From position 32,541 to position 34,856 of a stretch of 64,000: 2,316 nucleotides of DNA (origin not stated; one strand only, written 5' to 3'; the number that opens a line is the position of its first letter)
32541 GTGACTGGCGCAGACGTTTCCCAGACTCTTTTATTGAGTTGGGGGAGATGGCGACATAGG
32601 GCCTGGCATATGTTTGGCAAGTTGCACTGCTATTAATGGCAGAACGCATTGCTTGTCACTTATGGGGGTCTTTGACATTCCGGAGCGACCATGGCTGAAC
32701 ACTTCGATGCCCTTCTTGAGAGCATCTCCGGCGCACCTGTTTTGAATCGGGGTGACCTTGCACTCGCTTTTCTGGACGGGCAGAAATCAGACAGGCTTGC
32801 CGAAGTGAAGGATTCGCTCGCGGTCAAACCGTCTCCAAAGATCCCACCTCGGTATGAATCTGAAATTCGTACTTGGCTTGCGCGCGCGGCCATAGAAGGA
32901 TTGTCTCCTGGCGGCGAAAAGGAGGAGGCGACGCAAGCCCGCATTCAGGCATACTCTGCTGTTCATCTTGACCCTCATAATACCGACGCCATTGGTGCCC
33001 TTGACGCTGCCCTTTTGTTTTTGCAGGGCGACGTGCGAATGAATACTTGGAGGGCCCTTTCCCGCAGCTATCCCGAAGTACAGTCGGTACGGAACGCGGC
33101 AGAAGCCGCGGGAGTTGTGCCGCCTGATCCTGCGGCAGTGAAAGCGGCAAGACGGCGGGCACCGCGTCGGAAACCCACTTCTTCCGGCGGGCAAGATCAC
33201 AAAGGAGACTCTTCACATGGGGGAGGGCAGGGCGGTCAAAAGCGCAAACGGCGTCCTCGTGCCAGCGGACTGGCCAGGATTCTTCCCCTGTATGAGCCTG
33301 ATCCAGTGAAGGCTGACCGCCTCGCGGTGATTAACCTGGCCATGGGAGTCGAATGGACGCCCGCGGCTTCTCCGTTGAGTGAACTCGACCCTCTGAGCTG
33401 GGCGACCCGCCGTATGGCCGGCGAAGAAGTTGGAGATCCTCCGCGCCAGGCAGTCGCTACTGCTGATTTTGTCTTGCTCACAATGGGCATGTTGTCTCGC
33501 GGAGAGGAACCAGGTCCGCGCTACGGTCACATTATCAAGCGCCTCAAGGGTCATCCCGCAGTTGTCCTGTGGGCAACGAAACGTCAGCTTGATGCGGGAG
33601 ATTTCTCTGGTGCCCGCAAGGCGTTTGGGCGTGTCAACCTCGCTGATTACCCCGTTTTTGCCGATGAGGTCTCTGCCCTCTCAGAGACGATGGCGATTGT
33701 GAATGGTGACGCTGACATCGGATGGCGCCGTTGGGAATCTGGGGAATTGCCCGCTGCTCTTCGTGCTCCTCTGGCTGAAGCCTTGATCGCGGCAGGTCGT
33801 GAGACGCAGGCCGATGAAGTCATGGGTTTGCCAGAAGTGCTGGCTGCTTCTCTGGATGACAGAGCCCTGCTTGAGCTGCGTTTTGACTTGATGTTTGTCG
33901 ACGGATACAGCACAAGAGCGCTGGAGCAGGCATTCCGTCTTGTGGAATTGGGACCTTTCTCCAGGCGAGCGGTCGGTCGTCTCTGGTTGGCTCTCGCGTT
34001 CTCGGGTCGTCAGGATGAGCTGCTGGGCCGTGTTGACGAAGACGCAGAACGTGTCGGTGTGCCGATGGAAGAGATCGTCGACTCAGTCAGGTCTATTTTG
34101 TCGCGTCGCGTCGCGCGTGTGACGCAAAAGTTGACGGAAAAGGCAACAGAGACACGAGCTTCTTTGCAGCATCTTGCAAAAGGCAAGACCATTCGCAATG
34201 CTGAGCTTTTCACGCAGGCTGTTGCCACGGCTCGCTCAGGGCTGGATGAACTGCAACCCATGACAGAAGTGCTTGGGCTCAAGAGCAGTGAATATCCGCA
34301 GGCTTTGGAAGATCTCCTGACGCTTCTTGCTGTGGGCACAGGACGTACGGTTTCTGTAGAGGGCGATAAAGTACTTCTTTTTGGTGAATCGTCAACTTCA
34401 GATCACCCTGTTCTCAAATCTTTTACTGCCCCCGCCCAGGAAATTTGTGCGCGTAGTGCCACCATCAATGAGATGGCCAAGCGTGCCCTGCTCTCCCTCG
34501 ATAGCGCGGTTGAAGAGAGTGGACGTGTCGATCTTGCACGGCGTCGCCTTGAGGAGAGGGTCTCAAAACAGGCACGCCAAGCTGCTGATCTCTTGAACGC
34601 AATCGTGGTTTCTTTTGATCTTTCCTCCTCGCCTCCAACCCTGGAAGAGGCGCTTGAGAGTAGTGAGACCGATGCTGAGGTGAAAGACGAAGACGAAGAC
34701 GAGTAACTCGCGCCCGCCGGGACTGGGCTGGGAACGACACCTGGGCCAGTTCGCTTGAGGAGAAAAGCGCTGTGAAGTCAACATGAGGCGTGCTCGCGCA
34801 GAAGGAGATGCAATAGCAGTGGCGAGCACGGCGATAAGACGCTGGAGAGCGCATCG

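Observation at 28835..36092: Block of poorly characterised genes: AAA_16-TPR protein without HTH, divergent Rieske protein, 671-aa and 401-aa proteins with no recognisable motifs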

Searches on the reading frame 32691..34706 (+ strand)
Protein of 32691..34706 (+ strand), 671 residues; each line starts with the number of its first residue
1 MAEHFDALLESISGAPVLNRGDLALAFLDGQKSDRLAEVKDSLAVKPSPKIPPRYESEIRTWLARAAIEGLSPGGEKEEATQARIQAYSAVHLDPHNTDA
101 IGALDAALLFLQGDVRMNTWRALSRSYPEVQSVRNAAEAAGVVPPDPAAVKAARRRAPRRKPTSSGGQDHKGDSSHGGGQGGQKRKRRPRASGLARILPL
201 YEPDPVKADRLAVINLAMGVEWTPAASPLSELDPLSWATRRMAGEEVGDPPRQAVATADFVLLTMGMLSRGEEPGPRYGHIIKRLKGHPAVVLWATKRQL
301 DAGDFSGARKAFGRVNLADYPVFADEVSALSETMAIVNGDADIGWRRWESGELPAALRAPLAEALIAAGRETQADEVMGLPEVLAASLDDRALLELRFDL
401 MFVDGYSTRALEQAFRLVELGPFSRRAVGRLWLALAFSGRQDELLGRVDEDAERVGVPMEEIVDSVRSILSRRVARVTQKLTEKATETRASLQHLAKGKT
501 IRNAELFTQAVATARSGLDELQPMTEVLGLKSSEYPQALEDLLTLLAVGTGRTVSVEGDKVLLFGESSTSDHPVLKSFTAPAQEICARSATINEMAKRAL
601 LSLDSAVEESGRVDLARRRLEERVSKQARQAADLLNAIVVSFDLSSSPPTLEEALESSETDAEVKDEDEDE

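Call 4: search_protein_families(library=pfam, proteins=[window:32691-34706:+], max_evalue=0.1)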
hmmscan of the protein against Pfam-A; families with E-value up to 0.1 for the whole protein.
window:32691-34706:+ (671 aa): 1 family
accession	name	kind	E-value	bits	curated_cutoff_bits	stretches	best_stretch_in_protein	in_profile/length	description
PF14559.12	TPR_19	-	0.054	14.3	25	0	355-377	25-47/68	Tetratricopeptide repeat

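Call 5: search_protein_families(library=ncbifam, proteins=[window:32691-34706:+], max_evalue=0.1)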
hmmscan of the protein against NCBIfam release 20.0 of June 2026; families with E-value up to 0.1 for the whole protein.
window:32691-34706:+ (671 aa): 0 families

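Call 8: list_cluster_members(proteins=[P0001, window:32691-34706:+, window:28835-31420:-, window:31562-32080:+])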
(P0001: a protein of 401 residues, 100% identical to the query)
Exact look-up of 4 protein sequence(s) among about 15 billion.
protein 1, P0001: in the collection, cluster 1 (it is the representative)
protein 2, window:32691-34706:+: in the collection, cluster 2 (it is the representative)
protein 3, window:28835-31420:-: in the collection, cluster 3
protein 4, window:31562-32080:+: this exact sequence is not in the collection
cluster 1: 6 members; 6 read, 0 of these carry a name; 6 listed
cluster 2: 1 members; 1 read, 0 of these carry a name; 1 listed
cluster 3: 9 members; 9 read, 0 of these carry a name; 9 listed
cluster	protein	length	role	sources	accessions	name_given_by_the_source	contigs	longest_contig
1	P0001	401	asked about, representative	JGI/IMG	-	-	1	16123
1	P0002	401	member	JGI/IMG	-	-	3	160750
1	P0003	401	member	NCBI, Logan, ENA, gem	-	-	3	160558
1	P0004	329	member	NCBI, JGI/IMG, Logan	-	-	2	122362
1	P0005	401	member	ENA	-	-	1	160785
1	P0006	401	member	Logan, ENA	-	-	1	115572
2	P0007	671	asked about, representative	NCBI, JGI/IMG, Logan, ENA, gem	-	-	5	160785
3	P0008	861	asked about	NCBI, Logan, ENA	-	-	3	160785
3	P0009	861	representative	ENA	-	-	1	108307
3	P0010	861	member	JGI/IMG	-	-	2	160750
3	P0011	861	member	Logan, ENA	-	-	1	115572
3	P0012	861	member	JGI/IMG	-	-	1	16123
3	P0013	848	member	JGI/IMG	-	-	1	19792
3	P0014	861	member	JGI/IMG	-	-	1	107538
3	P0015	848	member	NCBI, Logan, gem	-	-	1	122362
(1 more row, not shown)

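Call 12: find_homologous_proteins(query=window:32691-34706:+)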
Query window:32691-34706:+ (671 aa): 13 proteins with E <= 0.001 among 8000 candidates.
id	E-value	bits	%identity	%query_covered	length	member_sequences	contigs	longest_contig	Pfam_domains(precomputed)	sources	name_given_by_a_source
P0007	0.0e+0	1448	100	100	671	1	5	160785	-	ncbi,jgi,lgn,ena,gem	-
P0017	4.2e-150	519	46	95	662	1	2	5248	-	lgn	-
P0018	5.8e-148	512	45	97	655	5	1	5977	-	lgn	-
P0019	2.8e-146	507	44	97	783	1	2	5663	PF00355.33,PF13806.13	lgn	-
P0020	2.9e-146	507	48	94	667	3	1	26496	-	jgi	-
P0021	1.0e-144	502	45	96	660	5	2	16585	-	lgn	-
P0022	3.1e-143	497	44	98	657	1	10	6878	-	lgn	-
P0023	7.3e-142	492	44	97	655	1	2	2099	-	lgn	-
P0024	3.7e-141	490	43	96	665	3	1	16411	-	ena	-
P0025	1.3e-134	468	44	92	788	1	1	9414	-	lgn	-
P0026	2.7e-127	444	42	98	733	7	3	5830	-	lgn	-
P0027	5.2e-114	400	40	95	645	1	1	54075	-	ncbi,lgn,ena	-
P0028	1.3e-107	379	37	92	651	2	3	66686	-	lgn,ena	-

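Call 13: find_encoding_contigs(protein=P0028, flank=10000, max_places=2)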
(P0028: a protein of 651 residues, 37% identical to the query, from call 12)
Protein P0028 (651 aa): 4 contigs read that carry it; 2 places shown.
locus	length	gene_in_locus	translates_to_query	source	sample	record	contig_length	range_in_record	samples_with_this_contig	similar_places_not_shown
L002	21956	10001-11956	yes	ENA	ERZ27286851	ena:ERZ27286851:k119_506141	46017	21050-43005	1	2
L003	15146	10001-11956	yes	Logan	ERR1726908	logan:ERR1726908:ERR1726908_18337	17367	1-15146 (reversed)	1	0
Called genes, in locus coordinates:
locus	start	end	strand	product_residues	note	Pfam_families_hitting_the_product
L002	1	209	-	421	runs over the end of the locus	PF01663:Phosphodiest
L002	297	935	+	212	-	PF03807:F420_oxidored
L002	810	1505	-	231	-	-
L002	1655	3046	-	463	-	PF00587:tRNA-synt_2b, PF03129:HGTP_anticodon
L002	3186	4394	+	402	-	PF00291:PALP, PF01842:ACT (weak)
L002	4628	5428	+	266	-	PF05448:AXE1 (weak)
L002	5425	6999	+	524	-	PF00884:Sulfatase, PF16347:SGSH_C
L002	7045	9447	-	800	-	PF13191:AAA_16, PF13401:AAA_22 (weak), PF13424:TPR_12 (faint), PF14559:TPR_19 (faint), PF07719:TPR_2 (faint), PF13181:TPR_8 (faint)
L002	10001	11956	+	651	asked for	-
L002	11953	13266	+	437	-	-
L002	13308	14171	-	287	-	PF00685:Sulfotransfer_1, PF13469:Sulfotransfer_3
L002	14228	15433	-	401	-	PF13579:Glyco_trans_4_4, PF13439:Glyco_transf_4, PF00534:Glycos_transf_1, PF13692:Glyco_trans_1_4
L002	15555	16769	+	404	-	PF00534:Glycos_transf_1 (weak), PF13692:Glyco_trans_1_4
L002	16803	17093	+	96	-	-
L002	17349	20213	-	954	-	PF12419:DUF3670, PF00176:SNF2-rel_dom, PF00271:Helicase_C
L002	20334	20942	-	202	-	PF01476:LysM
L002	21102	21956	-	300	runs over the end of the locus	PF00561:Abhydrolase_1, PF12697:Abhydrolase_6, PF12146:Hydrolase_4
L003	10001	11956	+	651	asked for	-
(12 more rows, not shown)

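Call 14: find_encoding_contigs(protein=P0027, flank=10000, max_places=2)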
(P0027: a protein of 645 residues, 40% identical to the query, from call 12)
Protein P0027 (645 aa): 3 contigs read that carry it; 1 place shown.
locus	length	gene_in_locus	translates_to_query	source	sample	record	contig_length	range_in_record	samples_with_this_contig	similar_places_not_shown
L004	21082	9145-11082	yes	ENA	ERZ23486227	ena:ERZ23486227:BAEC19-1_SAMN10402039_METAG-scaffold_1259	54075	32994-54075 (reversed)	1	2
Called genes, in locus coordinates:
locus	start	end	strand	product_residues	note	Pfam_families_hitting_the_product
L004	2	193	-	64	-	?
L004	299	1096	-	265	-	PF00994:MoCF_biosynth, PF24102:FLAD1_M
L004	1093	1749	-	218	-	PF13669:Glyoxalase_4 (faint)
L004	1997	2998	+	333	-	PF03446:NAD_binding_2, PF00393:6PGD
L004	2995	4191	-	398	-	PF01663:Phosphodiest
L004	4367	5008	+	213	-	PF03807:F420_oxidored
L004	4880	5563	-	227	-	-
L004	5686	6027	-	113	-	-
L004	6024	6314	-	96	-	-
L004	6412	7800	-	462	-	PF00587:tRNA-synt_2b, PF03129:HGTP_anticodon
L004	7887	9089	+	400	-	PF00291:PALP, PF01842:ACT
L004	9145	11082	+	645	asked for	-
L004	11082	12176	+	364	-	PF00926:DHBP_synthase, PF00925:GTP_cyclohydro2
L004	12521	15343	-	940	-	-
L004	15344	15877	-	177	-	PF01476:LysM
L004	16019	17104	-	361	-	PF01551:Peptidase_M23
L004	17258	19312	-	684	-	PF03030:H_PPase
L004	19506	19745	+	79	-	PF02604:PhdYeFM_antitox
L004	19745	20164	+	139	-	PF01850:PIN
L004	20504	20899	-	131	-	PF00719:Pyrophosphatase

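Call 15: find_encoding_contigs(protein=P0020, flank=10000, max_places=2)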
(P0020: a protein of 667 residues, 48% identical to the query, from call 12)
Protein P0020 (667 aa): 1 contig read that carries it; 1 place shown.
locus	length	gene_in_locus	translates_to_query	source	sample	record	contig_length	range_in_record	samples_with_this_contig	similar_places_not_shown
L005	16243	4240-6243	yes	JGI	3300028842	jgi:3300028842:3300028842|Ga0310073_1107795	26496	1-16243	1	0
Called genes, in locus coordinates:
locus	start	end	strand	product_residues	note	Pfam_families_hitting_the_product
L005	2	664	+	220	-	?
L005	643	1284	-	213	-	PF13328:HD_4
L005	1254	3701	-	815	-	PF10923:BrxC_BrxD (weak), PF13191:AAA_16, PF13401:AAA_22 (weak), PF13432:TPR_16 (weak)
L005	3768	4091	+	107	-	PF00355:Rieske, PF13806:Rieske_2, PF22543:Rieske_4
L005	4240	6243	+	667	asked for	-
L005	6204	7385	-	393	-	PF13439:Glyco_transf_4, PF13579:Glyco_trans_4_4, PF20706:GT4-conflict, PF00534:Glycos_transf_1, PF13692:Glyco_trans_1_4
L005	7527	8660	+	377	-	PF00926:DHBP_synthase, PF00925:GTP_cyclohydro2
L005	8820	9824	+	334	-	PF13489:Methyltransf_23, PF07021:MetW (weak), PF08241:Methyltransf_11, PF08242:Methyltransf_12, PF13649:Methyltransf_25 (weak)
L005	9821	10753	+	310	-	PF13489:Methyltransf_23 (weak), PF08241:Methyltransf_11, PF08242:Methyltransf_12 (faint)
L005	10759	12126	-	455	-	PF02812:ELFV_dehydrog_N, PF00208:ELFV_dehydrog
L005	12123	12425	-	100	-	-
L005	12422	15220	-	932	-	PF12419:DUF3670, PF04851:ResIII (weak), PF00176:SNF2-rel_dom, PF00271:Helicase_C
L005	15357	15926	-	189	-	PF01476:LysM (weak)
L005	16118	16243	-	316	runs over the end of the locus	PF12146:Hydrolase_4, PF00561:Abhydrolase_1, PF12697:Abhydrolase_6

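Call 34: search_protein_families(library=padloc, proteins=[window:32691-34706:+], max_evalue=0.1)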
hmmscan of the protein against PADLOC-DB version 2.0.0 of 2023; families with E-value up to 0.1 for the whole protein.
window:32691-34706:+ (671 aa): 0 families

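Call 45: find_encoding_contigs(protein=P0019, flank=6000, max_places=3)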
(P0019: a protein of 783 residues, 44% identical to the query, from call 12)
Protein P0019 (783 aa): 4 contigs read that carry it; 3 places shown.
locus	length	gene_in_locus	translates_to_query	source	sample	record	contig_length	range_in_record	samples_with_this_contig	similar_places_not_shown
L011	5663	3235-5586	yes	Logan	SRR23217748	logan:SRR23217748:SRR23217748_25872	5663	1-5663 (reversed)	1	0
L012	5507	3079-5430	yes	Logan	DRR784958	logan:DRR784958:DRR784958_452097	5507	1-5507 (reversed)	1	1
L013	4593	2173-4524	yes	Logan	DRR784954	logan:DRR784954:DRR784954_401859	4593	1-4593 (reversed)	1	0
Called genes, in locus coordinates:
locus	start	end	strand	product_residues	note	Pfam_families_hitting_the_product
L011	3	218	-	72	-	?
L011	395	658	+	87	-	-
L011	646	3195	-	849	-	PF13191:AAA_16, PF13401:AAA_22 (faint), PF07719:TPR_2 (faint), PF00515:TPR_1 (faint), PF13432:TPR_16 (weak)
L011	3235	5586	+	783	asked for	PF00355:Rieske, PF13806:Rieske_2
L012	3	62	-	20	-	?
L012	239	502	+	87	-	-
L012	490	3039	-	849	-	PF13191:AAA_16, PF13401:AAA_22 (faint), PF07719:TPR_2 (faint), PF00515:TPR_1 (faint), PF13432:TPR_16 (weak)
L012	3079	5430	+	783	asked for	PF00355:Rieske, PF13806:Rieske_2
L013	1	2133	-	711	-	?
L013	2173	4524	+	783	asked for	PF00355:Rieske, PF13806:Rieske_2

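Call 82: find_encoding_contigs(protein=P0021, flank=7000, max_places=1)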
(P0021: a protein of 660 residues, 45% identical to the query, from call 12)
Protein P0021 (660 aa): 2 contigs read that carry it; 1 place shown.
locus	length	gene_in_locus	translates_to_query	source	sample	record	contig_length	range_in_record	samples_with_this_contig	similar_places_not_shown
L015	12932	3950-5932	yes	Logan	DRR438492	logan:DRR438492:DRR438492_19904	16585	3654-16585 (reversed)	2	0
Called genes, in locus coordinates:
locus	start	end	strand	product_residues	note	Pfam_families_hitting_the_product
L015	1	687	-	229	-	?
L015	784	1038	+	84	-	-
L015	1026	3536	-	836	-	PF13191:AAA_16, PF13401:AAA_22 (weak), PF13424:TPR_12 (faint), PF07719:TPR_2 (faint), PF13432:TPR_16 (weak)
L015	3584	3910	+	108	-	PF00355:Rieske, PF13806:Rieske_2, PF22543:Rieske_4 (weak)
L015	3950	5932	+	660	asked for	-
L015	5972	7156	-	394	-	PF13439:Glyco_transf_4, PF13579:Glyco_trans_4_4, PF20706:GT4-conflict, PF00534:Glycos_transf_1, PF13692:Glyco_trans_1_4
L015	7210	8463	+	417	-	PF00926:DHBP_synthase, PF00925:GTP_cyclohydro2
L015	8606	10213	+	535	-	PF24681:Kelch_KLHDC2_KLHL20_DRC7, PF13415:Beta-prop_FBX42, PF24681:Kelch_KLHDC2_KLHL20_DRC7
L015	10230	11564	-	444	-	PF02812:ELFV_dehydrog_N, PF00208:ELFV_dehydrog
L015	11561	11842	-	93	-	-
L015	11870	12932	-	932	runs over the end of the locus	PF12419:DUF3670, PF00270:DEAD, PF00176:SNF2-rel_dom, PF00271:Helicase_C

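Call 83: find_encoding_contigs(protein=P0024, flank=7000, max_places=1)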
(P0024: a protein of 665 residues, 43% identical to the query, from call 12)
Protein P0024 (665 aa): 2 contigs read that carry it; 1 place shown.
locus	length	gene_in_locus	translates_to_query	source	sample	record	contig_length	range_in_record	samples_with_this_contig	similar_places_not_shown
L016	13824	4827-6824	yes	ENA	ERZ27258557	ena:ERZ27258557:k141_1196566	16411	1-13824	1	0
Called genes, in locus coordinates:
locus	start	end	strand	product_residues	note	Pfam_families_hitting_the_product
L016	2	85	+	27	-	?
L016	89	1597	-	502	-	PF00587:tRNA-synt_2b, PF03129:HGTP_anticodon, PF09180:ProRS-C_1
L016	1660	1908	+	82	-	-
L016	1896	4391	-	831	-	PF13191:AAA_16, PF00515:TPR_1 (faint), PF07719:TPR_2 (faint), PF13424:TPR_12 (faint)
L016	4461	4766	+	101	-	PF00355:Rieske, PF13806:Rieske_2, PF22543:Rieske_4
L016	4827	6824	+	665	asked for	-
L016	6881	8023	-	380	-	PF13439:Glyco_transf_4, PF13579:Glyco_trans_4_4, PF20706:GT4-conflict, PF00534:Glycos_transf_1, PF13692:Glyco_trans_1_4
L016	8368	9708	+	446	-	PF02812:ELFV_dehydrog_N, PF00208:ELFV_dehydrog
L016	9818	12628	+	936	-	PF00384:Molybdopterin, PF01568:Molydop_binding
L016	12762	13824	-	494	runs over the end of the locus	PF01565:FAD_binding_4, PF02913:FAD-oxidase_C (faint)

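Call 84: find_encoding_contigs(protein=P0025, flank=7000, max_places=1)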
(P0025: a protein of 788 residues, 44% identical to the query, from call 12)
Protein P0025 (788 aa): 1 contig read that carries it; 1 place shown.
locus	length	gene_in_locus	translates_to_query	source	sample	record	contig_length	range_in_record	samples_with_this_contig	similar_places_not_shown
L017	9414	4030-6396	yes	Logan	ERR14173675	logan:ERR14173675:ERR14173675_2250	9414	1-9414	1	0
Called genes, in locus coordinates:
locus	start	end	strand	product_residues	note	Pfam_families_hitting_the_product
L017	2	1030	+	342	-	?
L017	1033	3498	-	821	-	PF13191:AAA_16, PF07719:TPR_2 (faint)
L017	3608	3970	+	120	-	PF00355:Rieske, PF13806:Rieske_2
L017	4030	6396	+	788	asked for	-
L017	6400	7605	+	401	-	-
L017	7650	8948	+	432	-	PF00926:DHBP_synthase, PF00925:GTP_cyclohydro2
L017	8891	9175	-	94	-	-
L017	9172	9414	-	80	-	?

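Call 85: find_encoding_contigs(protein=P0026, flank=7000, max_places=1)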
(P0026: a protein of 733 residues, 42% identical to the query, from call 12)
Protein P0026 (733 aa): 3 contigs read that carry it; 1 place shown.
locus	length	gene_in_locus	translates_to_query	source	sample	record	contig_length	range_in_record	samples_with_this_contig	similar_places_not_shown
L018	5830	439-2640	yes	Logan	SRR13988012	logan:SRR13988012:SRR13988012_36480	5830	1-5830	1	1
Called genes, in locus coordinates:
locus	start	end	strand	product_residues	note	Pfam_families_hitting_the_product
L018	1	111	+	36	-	?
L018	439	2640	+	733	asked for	-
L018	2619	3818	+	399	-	-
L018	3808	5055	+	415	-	PF00926:DHBP_synthase, PF00925:GTP_cyclohydro2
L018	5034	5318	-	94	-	-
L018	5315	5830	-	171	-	?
